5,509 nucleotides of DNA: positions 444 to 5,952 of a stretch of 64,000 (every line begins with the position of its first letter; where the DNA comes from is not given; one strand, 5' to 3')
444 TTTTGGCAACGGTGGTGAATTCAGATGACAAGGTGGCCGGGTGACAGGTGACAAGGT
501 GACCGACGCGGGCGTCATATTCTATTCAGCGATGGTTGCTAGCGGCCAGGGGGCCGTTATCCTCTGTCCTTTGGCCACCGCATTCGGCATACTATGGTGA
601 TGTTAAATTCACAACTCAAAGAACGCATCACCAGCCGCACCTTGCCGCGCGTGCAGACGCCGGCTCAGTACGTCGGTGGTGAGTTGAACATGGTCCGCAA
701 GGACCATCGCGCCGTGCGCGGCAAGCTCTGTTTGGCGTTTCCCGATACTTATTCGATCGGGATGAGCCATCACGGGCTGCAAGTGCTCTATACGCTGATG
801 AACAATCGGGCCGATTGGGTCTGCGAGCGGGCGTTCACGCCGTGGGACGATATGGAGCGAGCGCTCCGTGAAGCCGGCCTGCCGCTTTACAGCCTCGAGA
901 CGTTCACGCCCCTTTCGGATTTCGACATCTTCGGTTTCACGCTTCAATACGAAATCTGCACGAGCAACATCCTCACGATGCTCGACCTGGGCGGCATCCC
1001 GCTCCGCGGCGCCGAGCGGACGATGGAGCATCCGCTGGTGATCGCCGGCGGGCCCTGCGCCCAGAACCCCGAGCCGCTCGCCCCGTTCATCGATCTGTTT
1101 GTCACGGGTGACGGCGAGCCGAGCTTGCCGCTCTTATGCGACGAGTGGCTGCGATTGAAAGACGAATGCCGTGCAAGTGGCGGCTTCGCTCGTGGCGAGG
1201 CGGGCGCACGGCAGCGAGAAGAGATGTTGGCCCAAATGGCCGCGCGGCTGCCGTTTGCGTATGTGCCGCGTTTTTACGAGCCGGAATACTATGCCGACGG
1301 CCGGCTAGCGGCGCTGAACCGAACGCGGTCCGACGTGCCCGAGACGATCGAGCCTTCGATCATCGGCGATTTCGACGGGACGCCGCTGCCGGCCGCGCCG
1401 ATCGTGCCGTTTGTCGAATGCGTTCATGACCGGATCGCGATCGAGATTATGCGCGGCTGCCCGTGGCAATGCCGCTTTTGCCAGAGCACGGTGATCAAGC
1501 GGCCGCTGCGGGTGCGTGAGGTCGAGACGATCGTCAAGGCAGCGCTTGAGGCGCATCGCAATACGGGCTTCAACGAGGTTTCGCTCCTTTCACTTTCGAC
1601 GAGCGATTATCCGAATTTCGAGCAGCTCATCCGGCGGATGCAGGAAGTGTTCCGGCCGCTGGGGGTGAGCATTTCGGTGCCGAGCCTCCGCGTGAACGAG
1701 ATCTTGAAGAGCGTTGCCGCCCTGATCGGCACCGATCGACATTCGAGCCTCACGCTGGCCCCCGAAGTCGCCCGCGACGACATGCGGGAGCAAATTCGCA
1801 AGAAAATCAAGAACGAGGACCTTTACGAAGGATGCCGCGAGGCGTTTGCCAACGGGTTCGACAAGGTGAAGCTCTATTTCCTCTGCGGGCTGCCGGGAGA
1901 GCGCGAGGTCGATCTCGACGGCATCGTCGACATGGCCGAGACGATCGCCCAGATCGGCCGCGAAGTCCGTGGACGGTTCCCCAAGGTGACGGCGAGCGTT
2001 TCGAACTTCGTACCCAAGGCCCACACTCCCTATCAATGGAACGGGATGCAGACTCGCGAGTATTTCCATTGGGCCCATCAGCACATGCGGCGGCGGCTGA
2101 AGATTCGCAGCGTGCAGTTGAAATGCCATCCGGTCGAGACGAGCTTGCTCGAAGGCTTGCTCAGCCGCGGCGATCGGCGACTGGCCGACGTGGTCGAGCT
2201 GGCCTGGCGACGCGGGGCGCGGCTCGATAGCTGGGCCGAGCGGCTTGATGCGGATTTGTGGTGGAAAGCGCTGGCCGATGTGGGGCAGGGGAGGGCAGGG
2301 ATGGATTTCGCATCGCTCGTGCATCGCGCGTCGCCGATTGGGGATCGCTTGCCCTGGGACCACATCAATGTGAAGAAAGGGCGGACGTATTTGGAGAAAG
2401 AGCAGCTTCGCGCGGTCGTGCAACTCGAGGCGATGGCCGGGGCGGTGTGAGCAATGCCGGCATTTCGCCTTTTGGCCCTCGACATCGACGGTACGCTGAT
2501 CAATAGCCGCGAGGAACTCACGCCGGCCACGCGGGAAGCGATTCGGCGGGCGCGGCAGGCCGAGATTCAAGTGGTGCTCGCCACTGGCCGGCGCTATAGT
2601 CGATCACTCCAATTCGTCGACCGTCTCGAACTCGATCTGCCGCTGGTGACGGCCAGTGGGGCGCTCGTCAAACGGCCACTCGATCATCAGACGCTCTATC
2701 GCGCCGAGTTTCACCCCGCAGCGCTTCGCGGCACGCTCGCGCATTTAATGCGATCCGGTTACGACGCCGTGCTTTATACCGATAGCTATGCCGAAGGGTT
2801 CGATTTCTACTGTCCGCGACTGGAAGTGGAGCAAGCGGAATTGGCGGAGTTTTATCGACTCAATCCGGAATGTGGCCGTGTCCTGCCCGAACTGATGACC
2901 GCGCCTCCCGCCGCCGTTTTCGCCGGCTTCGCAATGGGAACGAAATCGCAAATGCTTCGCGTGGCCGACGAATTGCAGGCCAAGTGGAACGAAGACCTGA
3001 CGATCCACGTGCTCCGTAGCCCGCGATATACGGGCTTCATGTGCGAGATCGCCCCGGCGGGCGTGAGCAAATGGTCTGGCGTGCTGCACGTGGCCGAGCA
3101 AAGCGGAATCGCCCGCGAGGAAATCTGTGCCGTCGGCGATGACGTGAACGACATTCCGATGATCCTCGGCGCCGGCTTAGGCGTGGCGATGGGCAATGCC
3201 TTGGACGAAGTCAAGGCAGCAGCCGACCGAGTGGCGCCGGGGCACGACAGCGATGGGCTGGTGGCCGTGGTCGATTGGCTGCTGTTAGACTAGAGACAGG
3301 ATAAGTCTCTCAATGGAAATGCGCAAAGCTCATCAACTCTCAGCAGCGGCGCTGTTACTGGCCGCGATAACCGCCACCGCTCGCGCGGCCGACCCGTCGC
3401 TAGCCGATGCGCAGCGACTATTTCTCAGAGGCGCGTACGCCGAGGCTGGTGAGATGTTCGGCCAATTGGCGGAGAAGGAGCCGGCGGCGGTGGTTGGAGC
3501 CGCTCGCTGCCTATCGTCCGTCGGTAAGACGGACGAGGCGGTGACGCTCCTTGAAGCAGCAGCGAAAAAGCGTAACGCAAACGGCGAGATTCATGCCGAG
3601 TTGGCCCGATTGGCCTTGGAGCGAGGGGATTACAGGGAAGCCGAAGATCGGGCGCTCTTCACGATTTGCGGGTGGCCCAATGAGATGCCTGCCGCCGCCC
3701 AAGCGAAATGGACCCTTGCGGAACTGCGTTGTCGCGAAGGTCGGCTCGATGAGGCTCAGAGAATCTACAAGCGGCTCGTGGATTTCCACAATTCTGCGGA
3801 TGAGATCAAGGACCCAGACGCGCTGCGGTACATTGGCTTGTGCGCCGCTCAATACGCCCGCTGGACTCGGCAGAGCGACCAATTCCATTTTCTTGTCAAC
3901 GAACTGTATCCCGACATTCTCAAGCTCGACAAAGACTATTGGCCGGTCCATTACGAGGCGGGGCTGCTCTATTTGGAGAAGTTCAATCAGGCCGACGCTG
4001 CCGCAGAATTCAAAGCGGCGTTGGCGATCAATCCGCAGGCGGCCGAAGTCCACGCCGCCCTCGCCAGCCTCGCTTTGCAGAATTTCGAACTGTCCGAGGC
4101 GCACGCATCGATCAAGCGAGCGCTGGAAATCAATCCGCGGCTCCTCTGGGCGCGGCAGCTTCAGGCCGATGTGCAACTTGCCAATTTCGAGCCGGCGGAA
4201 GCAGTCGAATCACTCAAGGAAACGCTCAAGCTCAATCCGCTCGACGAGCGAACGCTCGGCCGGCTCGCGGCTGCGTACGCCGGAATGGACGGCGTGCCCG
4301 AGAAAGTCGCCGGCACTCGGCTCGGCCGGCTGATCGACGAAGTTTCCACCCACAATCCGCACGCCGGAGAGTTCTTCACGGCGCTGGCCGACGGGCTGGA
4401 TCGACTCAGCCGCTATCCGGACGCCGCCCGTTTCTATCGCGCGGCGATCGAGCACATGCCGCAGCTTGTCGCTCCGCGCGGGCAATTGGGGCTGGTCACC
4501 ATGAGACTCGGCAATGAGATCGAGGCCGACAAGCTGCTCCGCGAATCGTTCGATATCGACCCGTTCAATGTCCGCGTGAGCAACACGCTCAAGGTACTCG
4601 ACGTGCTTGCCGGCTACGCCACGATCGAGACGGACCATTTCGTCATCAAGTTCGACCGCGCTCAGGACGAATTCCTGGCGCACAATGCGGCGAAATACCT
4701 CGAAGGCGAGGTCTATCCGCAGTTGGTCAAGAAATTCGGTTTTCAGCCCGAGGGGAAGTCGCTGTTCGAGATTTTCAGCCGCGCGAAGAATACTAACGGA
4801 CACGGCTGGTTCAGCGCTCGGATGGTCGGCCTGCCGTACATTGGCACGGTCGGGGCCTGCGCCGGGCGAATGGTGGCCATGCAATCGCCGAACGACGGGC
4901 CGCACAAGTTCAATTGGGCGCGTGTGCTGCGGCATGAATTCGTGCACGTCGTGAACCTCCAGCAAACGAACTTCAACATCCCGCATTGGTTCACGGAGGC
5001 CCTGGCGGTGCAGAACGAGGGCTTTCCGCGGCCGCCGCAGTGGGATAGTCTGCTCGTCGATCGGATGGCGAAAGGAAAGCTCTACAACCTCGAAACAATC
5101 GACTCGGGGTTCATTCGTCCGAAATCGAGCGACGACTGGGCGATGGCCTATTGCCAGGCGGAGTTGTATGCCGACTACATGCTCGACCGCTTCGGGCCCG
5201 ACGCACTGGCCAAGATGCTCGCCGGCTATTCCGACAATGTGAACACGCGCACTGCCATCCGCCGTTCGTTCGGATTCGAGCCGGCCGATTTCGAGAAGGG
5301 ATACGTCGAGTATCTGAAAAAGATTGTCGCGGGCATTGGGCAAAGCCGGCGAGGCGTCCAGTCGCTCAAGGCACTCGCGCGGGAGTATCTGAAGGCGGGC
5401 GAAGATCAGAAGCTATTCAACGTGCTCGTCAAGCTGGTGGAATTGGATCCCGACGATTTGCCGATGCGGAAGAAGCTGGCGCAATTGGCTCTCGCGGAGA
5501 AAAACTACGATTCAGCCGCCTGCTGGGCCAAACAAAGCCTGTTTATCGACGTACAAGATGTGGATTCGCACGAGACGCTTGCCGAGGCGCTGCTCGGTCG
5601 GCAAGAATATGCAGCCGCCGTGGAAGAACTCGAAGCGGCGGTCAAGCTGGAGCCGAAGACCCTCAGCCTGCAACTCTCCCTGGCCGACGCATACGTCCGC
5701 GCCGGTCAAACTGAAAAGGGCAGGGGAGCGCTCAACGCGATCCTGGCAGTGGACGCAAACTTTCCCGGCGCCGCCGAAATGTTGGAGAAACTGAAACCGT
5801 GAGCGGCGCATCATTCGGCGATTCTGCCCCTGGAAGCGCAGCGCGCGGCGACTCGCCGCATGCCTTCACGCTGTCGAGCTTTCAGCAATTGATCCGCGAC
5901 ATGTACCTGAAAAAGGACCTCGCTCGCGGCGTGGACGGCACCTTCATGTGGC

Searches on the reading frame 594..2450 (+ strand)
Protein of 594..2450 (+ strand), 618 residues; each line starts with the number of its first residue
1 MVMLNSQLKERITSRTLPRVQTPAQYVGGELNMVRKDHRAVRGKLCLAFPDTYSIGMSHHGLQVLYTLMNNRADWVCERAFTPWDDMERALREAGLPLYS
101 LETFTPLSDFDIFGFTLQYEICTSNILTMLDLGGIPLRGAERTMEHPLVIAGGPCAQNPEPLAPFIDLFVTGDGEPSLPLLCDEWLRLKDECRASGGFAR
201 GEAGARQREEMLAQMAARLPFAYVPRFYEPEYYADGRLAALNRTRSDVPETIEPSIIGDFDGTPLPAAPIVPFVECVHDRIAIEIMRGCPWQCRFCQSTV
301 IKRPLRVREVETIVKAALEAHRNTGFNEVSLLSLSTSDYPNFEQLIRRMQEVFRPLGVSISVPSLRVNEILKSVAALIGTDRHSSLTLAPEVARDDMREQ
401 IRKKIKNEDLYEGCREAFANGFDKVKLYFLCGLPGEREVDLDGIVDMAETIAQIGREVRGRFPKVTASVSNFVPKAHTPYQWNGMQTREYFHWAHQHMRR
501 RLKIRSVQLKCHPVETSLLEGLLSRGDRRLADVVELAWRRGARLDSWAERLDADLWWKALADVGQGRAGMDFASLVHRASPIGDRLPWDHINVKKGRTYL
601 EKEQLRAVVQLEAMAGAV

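Call 37: search_protein_families(library=pfam, proteins=[window:594-2450:+], max_evalue=0.0001)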
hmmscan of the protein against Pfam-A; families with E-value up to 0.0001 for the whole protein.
window:594-2450:+ (618 aa): 2 families
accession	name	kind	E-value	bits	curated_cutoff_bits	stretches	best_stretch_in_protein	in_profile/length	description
PF19864.5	Radical_SAM_N2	-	6.7e-54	181.9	29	1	61-225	1-151/151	Radical SAM proteins, N-terminal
PF04055.27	Radical_SAM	-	1e-18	68.5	29.5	1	283-447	1-165/166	Radical SAM superfamily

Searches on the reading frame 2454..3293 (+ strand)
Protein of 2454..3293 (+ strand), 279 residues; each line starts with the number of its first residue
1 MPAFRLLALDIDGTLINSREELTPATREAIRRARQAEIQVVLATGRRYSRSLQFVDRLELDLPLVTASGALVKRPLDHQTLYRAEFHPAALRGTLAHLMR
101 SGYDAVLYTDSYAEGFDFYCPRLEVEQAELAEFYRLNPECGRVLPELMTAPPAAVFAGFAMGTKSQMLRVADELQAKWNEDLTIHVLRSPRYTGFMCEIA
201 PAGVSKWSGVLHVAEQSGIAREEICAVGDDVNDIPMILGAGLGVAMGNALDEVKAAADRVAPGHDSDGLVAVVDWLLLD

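Call 37: search_protein_families(library=pfam, proteins=[window:2454-3293:+], max_evalue=0.0001)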
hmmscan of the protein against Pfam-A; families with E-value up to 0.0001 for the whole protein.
window:2454-3293:+ (279 aa): 3 families
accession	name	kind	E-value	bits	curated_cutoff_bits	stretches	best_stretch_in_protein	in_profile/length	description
PF08282.18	Hydrolase_3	-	1.1e-48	166.6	20.9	1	7-271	1-253/255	haloacid dehalogenase-like hydrolase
PF00702.32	Hydrolase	-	5.7e-12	46.9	26.4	1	202-241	152-191/191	haloacid dehalogenase-like hydrolase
PF05116.19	S6PP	-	1.1e-10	41.9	20.3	0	196-254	156-215/247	Sucrose-6F-phosphate phosphohydrolase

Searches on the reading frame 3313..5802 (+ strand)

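Call 37: search_protein_families(library=pfam, proteins=[window:3313-5802:+], max_evalue=0.0001)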
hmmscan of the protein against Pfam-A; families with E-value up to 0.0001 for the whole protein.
window:3313-5802:+ (829 aa): 14 families
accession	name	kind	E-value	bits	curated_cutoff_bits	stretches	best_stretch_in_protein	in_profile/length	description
PF14559.12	TPR_19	-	3.6e-27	94.9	25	2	760-826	1-67/68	Tetratricopeptide repeat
PF13428.12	TPR_14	-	8.7e-21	72.8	23.5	0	684-725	3-44/44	Tetratricopeptide repeat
PF07719.23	TPR_2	-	6.1e-20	70.1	27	0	212-242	3-33/34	Tetratricopeptide repeat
PF13485.12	Peptidase_MA_2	-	1.3e-11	45.1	32.4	1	530-668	60-199/201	Peptidase MA superfamily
PF13414.12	TPR_11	-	3e-10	40.1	26.8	0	763-798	7-42/42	TPR repeat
PF13181.12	TPR_8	-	1.5e-09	37.7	25.7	0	753-782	4-33/34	Tetratricopeptide repeat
PF13432.12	TPR_16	-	3.9e-09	37.2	32.7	0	756-820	3-64/65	Tetratricopeptide repeat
PF13424.12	TPR_12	-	4e-09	37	30.1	0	129-178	3-52/77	Tetratricopeptide repeat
PF13431.12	TPR_17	-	6e-09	35.9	24.4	0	80-111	2-33/34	Tetratricopeptide repeat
PF24575.1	TPR_Slam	-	2.3e-08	34.8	35.2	0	206-265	43-102/104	Surface lipoprotein assembly modifier, N-terminal TPR repeats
PF13176.12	TPR_7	-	3.7e-06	27.1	27.9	0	135-155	5-25/36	Tetratricopeptide repeat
PF00637.26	Clathrin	-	2.4e-05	24.5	29.6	0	67-112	17-63/143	Region in Clathrin and VPS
PF12895.13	ANAPC3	-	4.9e-05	24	27.2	0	730-808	3-80/82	Anaphase-promoting complex, cyclosome, subunit 3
PF23914.1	TPR_CcmH_CycH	-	6e-05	23.4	42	0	756-811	56-114/158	Cytochrome c-type biogenesis protein H TPR domain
